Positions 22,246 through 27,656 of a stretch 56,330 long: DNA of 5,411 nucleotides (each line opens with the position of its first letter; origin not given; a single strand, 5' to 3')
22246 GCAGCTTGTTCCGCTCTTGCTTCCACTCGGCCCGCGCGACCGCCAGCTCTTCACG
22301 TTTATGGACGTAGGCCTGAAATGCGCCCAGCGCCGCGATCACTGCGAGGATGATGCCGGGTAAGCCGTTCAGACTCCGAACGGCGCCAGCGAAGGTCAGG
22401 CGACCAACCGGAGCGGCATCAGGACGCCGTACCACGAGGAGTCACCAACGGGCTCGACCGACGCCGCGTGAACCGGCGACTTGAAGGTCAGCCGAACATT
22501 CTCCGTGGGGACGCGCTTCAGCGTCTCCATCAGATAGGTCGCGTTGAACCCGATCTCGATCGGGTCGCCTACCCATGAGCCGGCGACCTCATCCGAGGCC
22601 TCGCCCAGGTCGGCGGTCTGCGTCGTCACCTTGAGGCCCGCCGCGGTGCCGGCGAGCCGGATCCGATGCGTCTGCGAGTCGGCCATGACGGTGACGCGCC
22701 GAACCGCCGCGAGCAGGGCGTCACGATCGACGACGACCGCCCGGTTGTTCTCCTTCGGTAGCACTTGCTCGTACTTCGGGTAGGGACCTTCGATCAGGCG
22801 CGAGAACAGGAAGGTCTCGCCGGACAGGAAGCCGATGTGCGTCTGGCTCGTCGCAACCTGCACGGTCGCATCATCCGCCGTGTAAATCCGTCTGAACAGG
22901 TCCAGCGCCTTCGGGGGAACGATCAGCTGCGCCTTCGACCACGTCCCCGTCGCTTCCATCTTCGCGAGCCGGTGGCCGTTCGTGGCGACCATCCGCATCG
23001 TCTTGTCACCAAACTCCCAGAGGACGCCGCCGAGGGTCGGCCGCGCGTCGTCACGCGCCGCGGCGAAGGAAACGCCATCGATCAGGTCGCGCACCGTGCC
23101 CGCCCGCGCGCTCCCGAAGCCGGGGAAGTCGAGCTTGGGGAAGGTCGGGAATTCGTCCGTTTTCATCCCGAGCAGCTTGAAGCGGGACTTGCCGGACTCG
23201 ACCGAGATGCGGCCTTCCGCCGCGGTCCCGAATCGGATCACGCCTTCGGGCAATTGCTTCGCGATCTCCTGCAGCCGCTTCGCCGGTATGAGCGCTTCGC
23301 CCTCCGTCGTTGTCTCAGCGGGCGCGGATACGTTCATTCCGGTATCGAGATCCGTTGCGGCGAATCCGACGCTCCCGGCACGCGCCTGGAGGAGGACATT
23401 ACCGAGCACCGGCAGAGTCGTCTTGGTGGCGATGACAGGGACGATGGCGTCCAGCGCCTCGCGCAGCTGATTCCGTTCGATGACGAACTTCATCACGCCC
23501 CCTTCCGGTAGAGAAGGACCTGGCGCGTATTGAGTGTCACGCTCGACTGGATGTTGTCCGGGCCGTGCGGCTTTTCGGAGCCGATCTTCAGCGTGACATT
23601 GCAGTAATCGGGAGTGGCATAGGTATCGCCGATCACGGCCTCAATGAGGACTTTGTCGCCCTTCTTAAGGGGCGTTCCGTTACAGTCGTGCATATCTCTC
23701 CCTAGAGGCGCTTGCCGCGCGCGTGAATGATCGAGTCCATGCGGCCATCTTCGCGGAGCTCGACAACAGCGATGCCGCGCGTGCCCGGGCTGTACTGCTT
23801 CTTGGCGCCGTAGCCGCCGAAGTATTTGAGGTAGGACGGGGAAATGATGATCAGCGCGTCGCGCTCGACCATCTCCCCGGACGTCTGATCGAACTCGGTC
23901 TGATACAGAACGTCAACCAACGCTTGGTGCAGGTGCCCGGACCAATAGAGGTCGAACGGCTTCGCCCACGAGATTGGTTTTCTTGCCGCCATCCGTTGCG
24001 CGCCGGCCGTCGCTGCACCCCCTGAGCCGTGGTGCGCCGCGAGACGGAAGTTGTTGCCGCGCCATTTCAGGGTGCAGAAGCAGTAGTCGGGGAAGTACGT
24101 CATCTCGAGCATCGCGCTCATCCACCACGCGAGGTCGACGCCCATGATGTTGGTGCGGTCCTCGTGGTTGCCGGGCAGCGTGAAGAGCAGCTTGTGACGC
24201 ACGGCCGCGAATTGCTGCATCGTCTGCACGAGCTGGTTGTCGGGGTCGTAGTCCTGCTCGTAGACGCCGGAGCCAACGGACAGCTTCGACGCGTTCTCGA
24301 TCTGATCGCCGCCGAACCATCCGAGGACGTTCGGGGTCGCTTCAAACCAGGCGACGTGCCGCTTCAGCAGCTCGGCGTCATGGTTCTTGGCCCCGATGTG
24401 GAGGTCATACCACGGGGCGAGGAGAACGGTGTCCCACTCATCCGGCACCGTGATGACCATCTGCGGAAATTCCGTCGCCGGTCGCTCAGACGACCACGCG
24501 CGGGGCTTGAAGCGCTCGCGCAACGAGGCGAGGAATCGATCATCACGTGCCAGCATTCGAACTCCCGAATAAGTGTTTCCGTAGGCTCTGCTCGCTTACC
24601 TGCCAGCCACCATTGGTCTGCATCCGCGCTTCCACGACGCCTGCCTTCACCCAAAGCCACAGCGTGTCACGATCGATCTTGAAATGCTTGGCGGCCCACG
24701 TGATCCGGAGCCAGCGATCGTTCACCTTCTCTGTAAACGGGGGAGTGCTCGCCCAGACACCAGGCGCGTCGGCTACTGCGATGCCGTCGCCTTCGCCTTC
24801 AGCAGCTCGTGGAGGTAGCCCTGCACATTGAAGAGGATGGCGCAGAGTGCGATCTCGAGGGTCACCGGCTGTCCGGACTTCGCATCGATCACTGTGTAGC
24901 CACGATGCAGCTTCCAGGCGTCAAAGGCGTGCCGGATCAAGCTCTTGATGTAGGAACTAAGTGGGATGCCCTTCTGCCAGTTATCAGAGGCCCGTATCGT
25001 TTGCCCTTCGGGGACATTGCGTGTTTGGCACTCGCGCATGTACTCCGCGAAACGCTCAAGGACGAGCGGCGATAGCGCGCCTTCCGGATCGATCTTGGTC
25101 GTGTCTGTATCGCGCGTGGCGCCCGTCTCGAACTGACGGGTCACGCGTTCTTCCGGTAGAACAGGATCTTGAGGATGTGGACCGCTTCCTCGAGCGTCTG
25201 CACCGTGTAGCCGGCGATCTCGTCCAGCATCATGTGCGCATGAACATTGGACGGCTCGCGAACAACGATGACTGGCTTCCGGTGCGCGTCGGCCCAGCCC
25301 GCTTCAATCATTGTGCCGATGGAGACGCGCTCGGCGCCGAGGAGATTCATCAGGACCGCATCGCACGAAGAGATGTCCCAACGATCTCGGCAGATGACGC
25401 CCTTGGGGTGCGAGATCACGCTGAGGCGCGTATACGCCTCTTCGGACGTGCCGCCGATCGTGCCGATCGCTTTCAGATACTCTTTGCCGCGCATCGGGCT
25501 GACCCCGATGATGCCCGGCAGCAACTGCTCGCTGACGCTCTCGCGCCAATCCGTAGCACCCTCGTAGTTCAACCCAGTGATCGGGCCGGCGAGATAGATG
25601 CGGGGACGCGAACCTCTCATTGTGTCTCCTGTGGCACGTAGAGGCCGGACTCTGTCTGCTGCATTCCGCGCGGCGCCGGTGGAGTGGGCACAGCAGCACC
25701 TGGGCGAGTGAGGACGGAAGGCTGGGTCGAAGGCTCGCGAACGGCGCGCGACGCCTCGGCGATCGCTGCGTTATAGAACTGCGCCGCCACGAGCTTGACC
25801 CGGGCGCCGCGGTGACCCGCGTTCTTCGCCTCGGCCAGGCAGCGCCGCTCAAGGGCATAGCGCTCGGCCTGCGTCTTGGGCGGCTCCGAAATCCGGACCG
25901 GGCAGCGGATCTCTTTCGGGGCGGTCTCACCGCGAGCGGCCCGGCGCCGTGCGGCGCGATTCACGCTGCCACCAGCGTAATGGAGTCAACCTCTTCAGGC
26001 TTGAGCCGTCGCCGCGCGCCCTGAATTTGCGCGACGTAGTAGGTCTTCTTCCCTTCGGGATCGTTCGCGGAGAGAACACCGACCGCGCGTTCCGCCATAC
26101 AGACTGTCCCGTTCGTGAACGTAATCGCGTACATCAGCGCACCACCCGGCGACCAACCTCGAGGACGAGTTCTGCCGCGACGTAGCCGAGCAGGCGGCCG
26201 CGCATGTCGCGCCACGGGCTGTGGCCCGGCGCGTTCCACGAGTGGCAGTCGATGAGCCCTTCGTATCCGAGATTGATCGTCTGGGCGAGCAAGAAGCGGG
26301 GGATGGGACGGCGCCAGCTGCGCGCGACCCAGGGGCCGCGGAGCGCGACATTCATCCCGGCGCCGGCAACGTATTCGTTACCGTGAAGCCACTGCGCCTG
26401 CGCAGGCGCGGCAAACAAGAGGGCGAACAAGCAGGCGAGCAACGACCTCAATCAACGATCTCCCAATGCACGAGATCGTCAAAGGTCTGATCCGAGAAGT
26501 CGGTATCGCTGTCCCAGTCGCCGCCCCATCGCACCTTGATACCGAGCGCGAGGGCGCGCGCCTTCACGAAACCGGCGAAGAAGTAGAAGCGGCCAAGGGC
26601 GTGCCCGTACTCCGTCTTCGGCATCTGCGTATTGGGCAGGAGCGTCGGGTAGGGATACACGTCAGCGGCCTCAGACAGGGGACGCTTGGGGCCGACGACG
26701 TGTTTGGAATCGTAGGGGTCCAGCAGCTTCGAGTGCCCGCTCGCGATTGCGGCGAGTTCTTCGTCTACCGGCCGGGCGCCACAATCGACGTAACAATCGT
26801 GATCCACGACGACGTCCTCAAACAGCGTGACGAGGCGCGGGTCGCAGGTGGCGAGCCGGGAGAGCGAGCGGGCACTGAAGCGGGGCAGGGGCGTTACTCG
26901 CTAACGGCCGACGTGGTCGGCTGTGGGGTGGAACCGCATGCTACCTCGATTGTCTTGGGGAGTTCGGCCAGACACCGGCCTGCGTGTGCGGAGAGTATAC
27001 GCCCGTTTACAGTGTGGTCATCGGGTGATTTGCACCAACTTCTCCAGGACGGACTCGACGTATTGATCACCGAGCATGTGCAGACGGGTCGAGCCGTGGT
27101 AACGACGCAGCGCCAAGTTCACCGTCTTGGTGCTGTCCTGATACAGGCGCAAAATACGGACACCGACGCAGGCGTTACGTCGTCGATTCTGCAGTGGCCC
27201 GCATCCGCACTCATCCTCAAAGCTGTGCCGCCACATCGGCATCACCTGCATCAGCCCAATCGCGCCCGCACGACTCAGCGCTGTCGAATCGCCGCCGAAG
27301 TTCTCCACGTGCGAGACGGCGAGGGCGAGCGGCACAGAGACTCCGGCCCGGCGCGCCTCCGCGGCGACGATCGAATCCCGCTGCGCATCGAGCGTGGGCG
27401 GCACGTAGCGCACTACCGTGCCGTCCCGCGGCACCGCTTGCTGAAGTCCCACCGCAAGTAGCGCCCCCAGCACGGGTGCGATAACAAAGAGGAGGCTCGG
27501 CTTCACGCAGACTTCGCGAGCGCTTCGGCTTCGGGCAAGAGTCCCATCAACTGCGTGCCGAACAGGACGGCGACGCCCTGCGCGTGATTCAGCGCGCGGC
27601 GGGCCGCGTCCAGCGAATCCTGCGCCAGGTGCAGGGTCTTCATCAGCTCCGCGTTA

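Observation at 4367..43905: Recurrent 14-15 nt motif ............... upstream of nearly every operon: candidate phage-specific promoter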

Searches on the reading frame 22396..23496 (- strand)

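Call 8: search_protein_families(library=phrogs, proteins=[window:22396-23496:-], max_evalue=0.001)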
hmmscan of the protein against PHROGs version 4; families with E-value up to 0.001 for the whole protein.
window:22396-23496:- (366 aa): 4 families
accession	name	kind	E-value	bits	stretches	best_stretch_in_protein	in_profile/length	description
phrog_947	-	DNA, RNA and nucleotide metabolism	1.3e-76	259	1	1-364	2-365/368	DNA polymerase processivity factor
phrog_3007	-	DNA, RNA and nucleotide metabolism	6.8e-12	46.5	1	139-254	10-129/190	RusA-like Holliday junction resolvase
phrog_6615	-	DNA, RNA and nucleotide metabolism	1.3e-07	32.5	0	235-342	69-192/214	DNA polymerase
phrog_12598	-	DNA, RNA and nucleotide metabolism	3.9e-06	27.4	1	1-65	3-68/275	RusA-like Holliday junction resolvase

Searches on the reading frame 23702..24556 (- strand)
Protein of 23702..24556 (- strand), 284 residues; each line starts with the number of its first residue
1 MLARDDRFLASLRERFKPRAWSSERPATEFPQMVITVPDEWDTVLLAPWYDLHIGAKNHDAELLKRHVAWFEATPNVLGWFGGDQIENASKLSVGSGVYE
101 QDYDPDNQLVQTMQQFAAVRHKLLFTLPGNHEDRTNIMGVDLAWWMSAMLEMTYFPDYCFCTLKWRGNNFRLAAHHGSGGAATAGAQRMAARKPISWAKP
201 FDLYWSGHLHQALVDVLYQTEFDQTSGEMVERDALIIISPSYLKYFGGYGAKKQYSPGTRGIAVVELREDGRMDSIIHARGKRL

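Call 8: search_protein_families(library=phrogs, proteins=[window:23702-24556:-], max_evalue=0.001)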
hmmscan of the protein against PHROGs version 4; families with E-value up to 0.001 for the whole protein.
window:23702-24556:- (284 aa): 1 family
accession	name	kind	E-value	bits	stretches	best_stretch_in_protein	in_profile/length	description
phrog_7339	-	DNA, RNA and nucleotide metabolism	8.4e-32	111.5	1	42-269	28-251/263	DNA repair exonuclease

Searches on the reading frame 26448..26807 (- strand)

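Call 78: search_protein_families(library=phrogs, proteins=[window:26448-26807:-], max_evalue=0.001)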
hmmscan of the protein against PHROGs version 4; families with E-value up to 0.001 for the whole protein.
window:26448-26807:- (119 aa): 1 family
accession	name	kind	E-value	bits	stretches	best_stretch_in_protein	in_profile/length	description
phrog_465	-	lysis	5.6e-16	59.7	1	3-118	73-166/292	endolysin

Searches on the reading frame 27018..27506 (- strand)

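Call 78: search_protein_families(library=phrogs, proteins=[window:27018-27506:-], max_evalue=0.001)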
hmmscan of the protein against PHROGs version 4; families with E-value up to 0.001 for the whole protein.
window:27018-27506:- (162 aa): 5 families
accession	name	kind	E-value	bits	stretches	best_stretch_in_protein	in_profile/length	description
phrog_32437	-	unknown function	3.2e-08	34.8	1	35-135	66-165/205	-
phrog_669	-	lysis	6.4e-06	24.7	1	37-138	914-1018/1946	endolysin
phrog_13449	-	other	1.2e-05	26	1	64-140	28-99/269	transglycosylase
phrog_342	-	head and packaging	8.1e-05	21.8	1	42-99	14-70/1235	internal virion protein with endolysin domain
phrog_21143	-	tail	0.00091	18.7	0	43-138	5-96/576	lytic tail fiber protein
